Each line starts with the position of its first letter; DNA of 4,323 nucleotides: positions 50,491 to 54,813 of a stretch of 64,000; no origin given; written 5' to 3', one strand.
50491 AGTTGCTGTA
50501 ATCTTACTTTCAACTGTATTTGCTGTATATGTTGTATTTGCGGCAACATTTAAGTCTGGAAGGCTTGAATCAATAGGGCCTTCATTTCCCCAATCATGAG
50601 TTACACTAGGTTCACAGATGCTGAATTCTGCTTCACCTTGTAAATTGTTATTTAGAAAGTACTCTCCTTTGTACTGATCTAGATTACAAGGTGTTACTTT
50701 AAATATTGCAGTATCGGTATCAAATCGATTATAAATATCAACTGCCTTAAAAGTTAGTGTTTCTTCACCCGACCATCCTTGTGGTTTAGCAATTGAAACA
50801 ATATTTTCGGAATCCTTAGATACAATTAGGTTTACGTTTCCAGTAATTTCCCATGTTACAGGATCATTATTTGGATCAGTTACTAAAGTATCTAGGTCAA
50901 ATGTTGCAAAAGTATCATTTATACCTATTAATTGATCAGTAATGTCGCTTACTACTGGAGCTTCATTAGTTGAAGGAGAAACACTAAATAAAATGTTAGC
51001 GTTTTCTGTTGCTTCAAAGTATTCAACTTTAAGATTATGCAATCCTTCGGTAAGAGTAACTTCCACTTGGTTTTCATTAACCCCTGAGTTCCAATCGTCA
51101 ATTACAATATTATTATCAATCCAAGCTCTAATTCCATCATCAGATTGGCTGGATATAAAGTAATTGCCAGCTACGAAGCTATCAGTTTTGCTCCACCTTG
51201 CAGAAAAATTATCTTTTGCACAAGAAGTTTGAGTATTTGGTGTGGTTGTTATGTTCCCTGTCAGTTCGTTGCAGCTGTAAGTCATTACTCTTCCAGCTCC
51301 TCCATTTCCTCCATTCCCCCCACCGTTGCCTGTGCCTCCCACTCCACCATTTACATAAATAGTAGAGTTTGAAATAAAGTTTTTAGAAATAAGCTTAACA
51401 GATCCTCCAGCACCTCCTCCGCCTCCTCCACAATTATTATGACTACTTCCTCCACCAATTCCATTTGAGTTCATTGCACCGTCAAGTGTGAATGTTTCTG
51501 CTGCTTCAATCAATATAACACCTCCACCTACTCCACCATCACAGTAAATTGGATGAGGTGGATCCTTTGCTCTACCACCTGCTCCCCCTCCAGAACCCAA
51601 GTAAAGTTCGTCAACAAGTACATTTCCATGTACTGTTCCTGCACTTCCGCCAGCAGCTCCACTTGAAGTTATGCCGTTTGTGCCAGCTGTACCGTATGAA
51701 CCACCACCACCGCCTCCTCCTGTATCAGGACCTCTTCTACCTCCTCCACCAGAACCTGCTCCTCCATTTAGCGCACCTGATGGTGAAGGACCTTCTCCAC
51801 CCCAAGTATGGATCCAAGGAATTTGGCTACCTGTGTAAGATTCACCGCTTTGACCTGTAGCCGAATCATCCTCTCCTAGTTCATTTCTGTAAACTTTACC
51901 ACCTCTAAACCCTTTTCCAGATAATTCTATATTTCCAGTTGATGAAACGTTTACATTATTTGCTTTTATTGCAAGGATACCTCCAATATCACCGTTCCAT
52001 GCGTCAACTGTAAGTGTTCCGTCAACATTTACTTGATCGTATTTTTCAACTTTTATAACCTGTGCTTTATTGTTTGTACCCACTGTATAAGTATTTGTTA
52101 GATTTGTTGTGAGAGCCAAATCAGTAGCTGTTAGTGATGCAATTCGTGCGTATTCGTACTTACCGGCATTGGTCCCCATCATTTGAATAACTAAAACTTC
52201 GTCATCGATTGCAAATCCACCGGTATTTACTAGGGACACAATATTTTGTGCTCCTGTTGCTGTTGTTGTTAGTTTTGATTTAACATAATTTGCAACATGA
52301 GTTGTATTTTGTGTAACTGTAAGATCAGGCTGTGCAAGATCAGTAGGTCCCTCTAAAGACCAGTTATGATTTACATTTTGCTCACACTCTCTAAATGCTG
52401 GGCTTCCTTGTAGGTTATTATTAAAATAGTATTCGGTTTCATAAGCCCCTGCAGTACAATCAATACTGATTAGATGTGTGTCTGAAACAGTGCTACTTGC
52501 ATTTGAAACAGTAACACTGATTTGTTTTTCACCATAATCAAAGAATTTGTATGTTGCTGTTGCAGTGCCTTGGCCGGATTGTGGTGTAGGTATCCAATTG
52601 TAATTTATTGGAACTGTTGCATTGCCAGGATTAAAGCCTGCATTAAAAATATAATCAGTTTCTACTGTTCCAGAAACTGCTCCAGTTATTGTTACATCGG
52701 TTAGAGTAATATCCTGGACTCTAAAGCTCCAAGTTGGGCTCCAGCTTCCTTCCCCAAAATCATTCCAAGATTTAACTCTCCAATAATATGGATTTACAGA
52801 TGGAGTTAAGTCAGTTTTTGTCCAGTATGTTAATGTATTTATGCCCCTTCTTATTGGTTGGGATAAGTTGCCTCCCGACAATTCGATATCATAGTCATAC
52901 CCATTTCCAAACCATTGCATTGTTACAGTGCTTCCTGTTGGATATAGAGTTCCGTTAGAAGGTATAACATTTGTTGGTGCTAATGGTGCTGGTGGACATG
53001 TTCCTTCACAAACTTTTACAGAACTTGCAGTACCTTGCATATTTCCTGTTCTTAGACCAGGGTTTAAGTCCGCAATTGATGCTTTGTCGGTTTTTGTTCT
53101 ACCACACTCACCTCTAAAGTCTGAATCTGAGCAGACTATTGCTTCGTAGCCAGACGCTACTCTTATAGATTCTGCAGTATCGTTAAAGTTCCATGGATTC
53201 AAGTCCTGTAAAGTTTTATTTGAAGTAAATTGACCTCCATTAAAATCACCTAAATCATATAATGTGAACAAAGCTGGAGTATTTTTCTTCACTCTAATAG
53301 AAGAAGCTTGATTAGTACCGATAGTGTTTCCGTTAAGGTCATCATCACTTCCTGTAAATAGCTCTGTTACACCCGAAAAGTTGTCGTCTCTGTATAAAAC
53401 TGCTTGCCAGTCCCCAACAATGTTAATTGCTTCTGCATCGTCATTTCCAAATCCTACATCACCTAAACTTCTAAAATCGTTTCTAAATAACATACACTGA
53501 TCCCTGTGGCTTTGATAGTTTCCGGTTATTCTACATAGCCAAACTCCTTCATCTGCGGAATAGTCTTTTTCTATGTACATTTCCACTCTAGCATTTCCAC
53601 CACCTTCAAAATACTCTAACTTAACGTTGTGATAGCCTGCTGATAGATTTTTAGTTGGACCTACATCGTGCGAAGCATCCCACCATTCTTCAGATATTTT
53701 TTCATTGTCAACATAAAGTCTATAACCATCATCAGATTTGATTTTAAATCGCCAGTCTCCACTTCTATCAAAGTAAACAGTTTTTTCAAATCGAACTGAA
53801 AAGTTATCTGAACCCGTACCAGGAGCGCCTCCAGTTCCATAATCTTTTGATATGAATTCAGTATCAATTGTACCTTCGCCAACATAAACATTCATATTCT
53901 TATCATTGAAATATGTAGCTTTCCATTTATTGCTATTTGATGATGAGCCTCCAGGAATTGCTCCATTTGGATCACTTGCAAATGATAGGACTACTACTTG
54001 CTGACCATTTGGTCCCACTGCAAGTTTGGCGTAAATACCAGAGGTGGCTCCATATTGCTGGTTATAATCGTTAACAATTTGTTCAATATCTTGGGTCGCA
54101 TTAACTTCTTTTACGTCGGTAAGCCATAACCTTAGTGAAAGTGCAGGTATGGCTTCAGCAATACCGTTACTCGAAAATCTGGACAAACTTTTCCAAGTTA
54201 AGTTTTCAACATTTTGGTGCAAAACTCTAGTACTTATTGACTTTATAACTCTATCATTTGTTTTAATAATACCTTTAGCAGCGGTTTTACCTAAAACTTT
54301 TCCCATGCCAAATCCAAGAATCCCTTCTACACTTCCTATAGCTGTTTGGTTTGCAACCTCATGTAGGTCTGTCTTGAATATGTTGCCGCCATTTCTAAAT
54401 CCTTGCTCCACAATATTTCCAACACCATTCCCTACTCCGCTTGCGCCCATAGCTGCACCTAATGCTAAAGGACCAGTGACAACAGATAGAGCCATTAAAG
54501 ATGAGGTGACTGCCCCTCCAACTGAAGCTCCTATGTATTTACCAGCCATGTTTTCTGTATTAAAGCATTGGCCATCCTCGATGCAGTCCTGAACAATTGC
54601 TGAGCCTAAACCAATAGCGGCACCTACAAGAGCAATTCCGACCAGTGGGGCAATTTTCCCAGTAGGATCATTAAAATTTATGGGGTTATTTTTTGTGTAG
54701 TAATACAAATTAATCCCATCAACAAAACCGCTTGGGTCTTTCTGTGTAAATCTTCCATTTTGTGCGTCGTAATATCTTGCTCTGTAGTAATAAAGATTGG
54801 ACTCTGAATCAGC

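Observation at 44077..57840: RHS/YD-repeat protein carrying a ~3,500-aa modular fibre where a toxin domain would normally sit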

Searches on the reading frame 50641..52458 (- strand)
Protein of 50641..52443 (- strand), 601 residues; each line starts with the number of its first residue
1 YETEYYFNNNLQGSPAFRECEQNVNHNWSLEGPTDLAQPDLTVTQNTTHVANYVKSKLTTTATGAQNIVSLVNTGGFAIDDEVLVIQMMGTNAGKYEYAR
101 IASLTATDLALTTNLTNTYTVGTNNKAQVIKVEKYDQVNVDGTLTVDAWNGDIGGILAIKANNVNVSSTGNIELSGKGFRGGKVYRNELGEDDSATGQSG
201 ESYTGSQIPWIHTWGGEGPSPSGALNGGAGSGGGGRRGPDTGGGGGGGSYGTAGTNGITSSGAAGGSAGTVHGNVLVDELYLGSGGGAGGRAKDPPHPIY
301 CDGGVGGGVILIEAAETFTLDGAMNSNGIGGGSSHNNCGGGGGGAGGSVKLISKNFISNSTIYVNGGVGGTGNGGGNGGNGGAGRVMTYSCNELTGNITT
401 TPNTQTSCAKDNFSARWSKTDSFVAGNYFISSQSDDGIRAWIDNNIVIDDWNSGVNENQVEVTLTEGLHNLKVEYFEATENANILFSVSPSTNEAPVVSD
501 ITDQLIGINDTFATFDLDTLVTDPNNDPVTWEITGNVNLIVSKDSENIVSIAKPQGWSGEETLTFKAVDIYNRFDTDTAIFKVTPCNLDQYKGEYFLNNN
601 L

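Call 10: search_protein_families(library=pfam, proteins=[window:50641-52443:-], max_evalue=1)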
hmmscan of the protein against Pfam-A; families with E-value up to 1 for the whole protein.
seq(601 aa): 1 family
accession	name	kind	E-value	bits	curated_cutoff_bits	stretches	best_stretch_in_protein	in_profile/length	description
PF07691.17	PA14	-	4e-12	46.6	24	1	406-498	39-143/147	PA14 domain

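Call 29: find_homologous_proteins(query=window:50671-52458:-, max_evalue=1e-10)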
Query window:50671-52458:- (596 aa): 32 proteins with E <= 1e-10 among 8000 candidates.
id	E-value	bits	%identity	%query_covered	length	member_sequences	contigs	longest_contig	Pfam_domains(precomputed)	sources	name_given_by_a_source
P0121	7.4e-40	155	39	39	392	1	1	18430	-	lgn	-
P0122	5.0e-29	120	45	9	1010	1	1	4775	PF22352.3,PF00801.27,PF17963.8,PF07691.18,PF17892.8,PF17803.8,PF18911.7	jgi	jgi:hypothetical protein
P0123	8.3e-25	106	32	36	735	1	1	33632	-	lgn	-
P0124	9.2e-25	106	-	-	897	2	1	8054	-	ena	-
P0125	1.2e-24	105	39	26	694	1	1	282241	-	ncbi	-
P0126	1.9e-23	101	-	-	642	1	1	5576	-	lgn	-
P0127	2.3e-21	94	44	24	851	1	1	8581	PF13385.14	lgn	-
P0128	4.5e-21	93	-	-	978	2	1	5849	PF21027.4,PF22352.3,PF00801.27,PF17963.8,PF04885.20,PF13620.13,PF18911.7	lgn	-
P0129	9.4e-21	92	-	-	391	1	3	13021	-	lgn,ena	-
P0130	4.0e-20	90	35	28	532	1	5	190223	-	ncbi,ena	-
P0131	4.2e-20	90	-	-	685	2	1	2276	PF18962.8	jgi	-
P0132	1.9e-19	88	35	33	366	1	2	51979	-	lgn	-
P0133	3.3e-19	87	-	-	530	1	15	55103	-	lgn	-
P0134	1.5e-18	85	31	33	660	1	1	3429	-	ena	-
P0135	4.9e-18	83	36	21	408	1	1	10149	-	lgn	-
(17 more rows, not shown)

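Call 82: predict_structure(alignment_id=A3)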
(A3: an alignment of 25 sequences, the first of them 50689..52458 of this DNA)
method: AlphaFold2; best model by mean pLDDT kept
length: 590 residues; sequences in the alignment: 25
mean_pLDDT: 80.1   pTM: 0.68
mean pLDDT of the five models: 80.1, 79.2, 78.8, 77.9, 77.7
residues with pLDDT >= 90: 231; 70-90: 195; 50-70: 133; < 50: 31
segments of 3 or more residues with pLDDT < 50: 217-227, 414-416, 498-503
pLDDT, mean of each block of 10 residues (from residue 1): 72 56 70 52 86 95 94 95 93 91 92 91 90 92 96 75 93 95 89 59 88 59 48 87 78 94 87 87 85 81 77 93 92 91 90 89 88 90 95 75 58 58 88 85 89 85 89 89 70 68 49 56 65 71 74 75 74 67 62
secondary structure, 60 per line:
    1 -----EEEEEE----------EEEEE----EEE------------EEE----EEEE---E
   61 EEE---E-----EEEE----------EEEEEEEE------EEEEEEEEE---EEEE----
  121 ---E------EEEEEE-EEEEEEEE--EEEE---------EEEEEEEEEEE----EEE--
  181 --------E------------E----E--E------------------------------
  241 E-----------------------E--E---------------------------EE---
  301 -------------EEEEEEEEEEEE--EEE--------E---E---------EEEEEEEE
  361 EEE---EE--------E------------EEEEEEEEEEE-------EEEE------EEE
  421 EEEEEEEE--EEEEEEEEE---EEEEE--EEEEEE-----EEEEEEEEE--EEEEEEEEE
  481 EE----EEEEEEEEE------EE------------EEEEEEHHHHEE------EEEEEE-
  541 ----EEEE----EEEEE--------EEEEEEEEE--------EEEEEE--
elements in order: E6-11 E22-26 E31-33 E46-48 E53-56 E60-63 E73-76 E87-94 E101-109 E113-116 E131-136 E138-145 E148-151 E161-171 E176-178 E314-325 E328-330 E353-363 E390-400 E408-411 E418-428 E431-439 E443-447 E450-455 E461-469 E472-482 E487-495 E516-521 H522-525 E534-539 E545-548 E553-557 E566-574 E583-588

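Call 84: fold_search(model_id=the predicted structure, library=pdb)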
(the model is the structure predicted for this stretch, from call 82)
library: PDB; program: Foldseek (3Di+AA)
matches with E <= 10: 1436; with E <= 0.001: 61
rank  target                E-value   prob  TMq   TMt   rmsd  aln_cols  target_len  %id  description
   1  4y9v_A                2.7e-06  0.99  0.14  0.13  24.1       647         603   10  Gp54 tailspike of Acinetobacter baumannii bacteriophage AP22 in complex with A. baumannii capsular saccharide (released 2017-02-01)
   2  4ru5_C                4.2e-06  0.98  0.13  0.13  22.8       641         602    6  Crystal Structure of the Pseudomonas phage phi297 tailspike gp61 (released 2015-11-18)
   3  4ru4_A                6.2e-06  0.99  0.14  0.14  23.3       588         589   10  Crystal structure of the tailspike protein gp49 from Pseudomonas phage LKA1 (released 2015-11-18)
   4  4ru5_A                6.2e-06  0.97  0.13  0.13  23.5       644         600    5  Crystal Structure of the Pseudomonas phage phi297 tailspike gp61 (released 2015-11-18)
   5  4ru4_B                7.1e-06  0.97  0.12  0.12  24.1       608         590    8  Crystal structure of the tailspike protein gp49 from Pseudomonas phage LKA1 (released 2015-11-18)
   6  7w1c_C                1.6e-05  0.93  0.12  0.12  25.1       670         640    9  Crystal structure of Klebsiella pneumoniae K1 capsule-specific polysaccharide lyase in a P1 crystal form (released 2022-05-18)
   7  7w1c_D                2.2e-05  0.93  0.13  0.12  25.7       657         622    9  Crystal structure of Klebsiella pneumoniae K1 capsule-specific polysaccharide lyase in a P1 crystal form (released 2022-05-18)
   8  9k4a_A                4.4e-05  0.96  0.14  0.13  25.5       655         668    9  Cryo-EM structure of depolymerase S2-4 from Klebsiella phage K64-1 (released 2026-03-25)
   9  7w1c_B                7.5e-05  0.85  0.13  0.12  25.7       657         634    9  Crystal structure of Klebsiella pneumoniae K1 capsule-specific polysaccharide lyase in a P1 crystal form (released 2022-05-18)
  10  9y45_A                8.3e-05  1.00  0.13  0.09  13.6       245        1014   12  His-tagged beta galactosidase (LacZ) on a Ni-NTA lipid monolayer grid (released 2025-11-26)
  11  7w1c_A                8.3e-05  0.85  0.13  0.12  26.2       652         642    9  Crystal structure of Klebsiella pneumoniae K1 capsule-specific polysaccharide lyase in a P1 crystal form (released 2022-05-18)
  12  7w1c_E                9.5e-05  0.82  0.13  0.12  26.2       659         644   10  Crystal structure of Klebsiella pneumoniae K1 capsule-specific polysaccharide lyase in a P1 crystal form (released 2022-05-18)
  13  8ri6_A                2.3e-04  1.00  0.13  0.08  13.1       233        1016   11  Beta-galactosidase (LacZ) purified from E. coli. (released 2025-01-01)
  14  6qdi                  2.4e-04  1.00  0.13  0.26  20.0       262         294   14  anti-sigma factor domain-containing protein from Clostridium clariflavum (released 2019-06-12)
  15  6u7i_B                2.5e-04  1.00  0.14  0.14  11.9       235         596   11  Faecalibacterium prausnitzii Beta-glucuronidase (released 2019-10-30)
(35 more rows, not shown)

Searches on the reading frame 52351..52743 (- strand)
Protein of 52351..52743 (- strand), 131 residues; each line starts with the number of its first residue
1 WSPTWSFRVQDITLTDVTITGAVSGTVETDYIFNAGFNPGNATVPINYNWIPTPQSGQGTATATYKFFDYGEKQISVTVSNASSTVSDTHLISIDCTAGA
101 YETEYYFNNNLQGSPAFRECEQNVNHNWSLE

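Call 10: search_protein_families(library=pfam, proteins=[window:52351-52743:-], max_evalue=1)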
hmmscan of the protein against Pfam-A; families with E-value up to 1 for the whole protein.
seq(131 aa): 2 families
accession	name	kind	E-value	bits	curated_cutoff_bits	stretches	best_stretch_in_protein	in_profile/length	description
PF19642.4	DUF6145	-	0.016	15.8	27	1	94-116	9-31/115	Family of unknown function (DUF6145)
PF00801.26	PKD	-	0.052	14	23.5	1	42-89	26-75/80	PKD domain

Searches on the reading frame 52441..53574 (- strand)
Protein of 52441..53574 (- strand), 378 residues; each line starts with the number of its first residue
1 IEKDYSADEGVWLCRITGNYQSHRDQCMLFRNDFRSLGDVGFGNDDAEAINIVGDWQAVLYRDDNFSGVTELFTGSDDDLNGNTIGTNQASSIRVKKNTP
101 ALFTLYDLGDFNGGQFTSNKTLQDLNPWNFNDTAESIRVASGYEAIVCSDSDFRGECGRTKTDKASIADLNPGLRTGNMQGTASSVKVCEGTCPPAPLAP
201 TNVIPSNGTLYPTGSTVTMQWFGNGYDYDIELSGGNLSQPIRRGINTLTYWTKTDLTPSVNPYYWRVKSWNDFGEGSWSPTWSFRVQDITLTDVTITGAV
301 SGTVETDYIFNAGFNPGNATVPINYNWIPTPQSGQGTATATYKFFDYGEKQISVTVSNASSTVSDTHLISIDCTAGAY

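Call 27: find_related_loci(query=A1, collection=metagenome_contigs, flank=10000)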
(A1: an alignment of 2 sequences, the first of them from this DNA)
Query A1 (378 aa) in metagenome_contigs; peptide patterns used: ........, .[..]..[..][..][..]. (x = any residue, [..] = any of these).
217 stretches matched a pattern; 1 encode a relative of the query (tblastn E <= 1e-3); 1 distinct loci.
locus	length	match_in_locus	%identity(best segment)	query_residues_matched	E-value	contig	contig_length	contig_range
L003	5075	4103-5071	33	11-337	2e-55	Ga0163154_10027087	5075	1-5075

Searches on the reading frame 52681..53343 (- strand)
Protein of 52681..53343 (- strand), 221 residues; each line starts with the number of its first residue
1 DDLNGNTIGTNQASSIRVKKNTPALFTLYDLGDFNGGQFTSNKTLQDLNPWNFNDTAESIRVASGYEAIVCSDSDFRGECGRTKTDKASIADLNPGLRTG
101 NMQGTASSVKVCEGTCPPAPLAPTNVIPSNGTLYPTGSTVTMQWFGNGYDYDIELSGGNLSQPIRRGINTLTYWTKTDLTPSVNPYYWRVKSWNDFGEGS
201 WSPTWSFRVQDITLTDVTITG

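Call 10: search_protein_families(library=pfam, proteins=[window:52681-53343:-], max_evalue=1)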
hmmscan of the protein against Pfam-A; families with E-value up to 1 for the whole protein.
seq(221 aa): 4 families
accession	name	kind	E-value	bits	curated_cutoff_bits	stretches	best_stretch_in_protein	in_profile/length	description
PF00030.24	Crystall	-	1.5e-05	25.4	25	1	27-80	3-55/82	Beta/Gamma crystallin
PF03995.18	Inhibitor_I36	-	5.7e-05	23.4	21.1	1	29-82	16-68/69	Peptidase inhibitor family I36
PF25788.1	Ig_Rha78A_N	-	0.0014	19.3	27.4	1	163-208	55-100/105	Rha78A-like, N-terminal immunoglobulin domain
PF11992.13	TgpA_N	-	0.52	9.7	30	1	178-203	227-252/333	TgpA N-terminal domain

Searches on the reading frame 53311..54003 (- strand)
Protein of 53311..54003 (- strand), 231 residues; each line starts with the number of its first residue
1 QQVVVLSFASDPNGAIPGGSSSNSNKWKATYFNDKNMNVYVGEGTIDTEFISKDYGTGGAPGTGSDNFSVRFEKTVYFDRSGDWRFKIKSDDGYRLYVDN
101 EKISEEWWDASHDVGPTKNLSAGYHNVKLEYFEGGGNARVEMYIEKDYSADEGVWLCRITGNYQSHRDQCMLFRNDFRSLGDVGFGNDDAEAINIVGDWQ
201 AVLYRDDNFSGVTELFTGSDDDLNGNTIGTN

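Call 10: search_protein_families(library=pfam, proteins=[window:53311-54003:-], max_evalue=1)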
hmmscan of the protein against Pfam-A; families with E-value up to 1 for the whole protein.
seq(231 aa): 2 families
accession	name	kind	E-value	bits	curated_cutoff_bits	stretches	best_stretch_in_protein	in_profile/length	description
PF07691.17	PA14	-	5e-14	52.8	24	1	29-142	7-131/147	PA14 domain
PF08239.17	SH3_3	-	0.043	14.4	27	1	77-101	27-51/54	Bacterial SH3 domain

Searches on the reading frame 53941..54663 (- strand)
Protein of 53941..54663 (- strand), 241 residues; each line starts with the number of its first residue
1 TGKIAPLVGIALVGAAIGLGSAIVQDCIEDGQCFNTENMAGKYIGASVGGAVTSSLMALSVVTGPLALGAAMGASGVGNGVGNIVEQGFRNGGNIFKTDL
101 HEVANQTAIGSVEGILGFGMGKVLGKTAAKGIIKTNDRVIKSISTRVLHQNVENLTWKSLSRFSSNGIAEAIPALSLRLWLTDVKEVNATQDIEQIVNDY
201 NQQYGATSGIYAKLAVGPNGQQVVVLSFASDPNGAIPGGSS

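Call 10: search_protein_families(library=pfam, proteins=[window:53941-54663:-], max_evalue=1)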
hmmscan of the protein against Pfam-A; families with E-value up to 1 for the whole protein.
seq(241 aa): 0 families

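Call 15: find_homologous_proteins(query=window:53941-54657:-, max_evalue=0.001)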
Query seq(239 aa): 2863 candidates shared short words with the query, none scored E <= 0.001.

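Call 36: search_protein_representatives(protein=window:53941-54657:-)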
Query: 239 residues. Proteins with E-value up to 0.001 (for the whole library): 3; up to 1e-10: 1; up to 1e-30: 1. The best 3 are listed.
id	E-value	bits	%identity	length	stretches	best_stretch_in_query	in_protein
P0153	1.9e-144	495.3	100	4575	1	1-239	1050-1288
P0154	2.4e-05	40.4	34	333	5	174-210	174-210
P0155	1.7e-04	37.6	39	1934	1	5-133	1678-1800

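Call 37: find_encoding_contigs(protein=P0153, flank=2000, max_places=6)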
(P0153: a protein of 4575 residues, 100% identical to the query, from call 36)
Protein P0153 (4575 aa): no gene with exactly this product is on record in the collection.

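Call 85: search_solved_structures(query=window:53941-54657:-, max_evalue=10)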
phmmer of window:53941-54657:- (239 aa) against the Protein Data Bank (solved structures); distinct sequences matched with E-value up to 10: 0.

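Call 86: search_protein_families(library=padloc, proteins=[window:53941-54657:-], max_evalue=0.01)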
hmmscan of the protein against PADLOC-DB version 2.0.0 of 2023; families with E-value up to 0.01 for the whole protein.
window:53941-54657:- (239 aa): 0 families
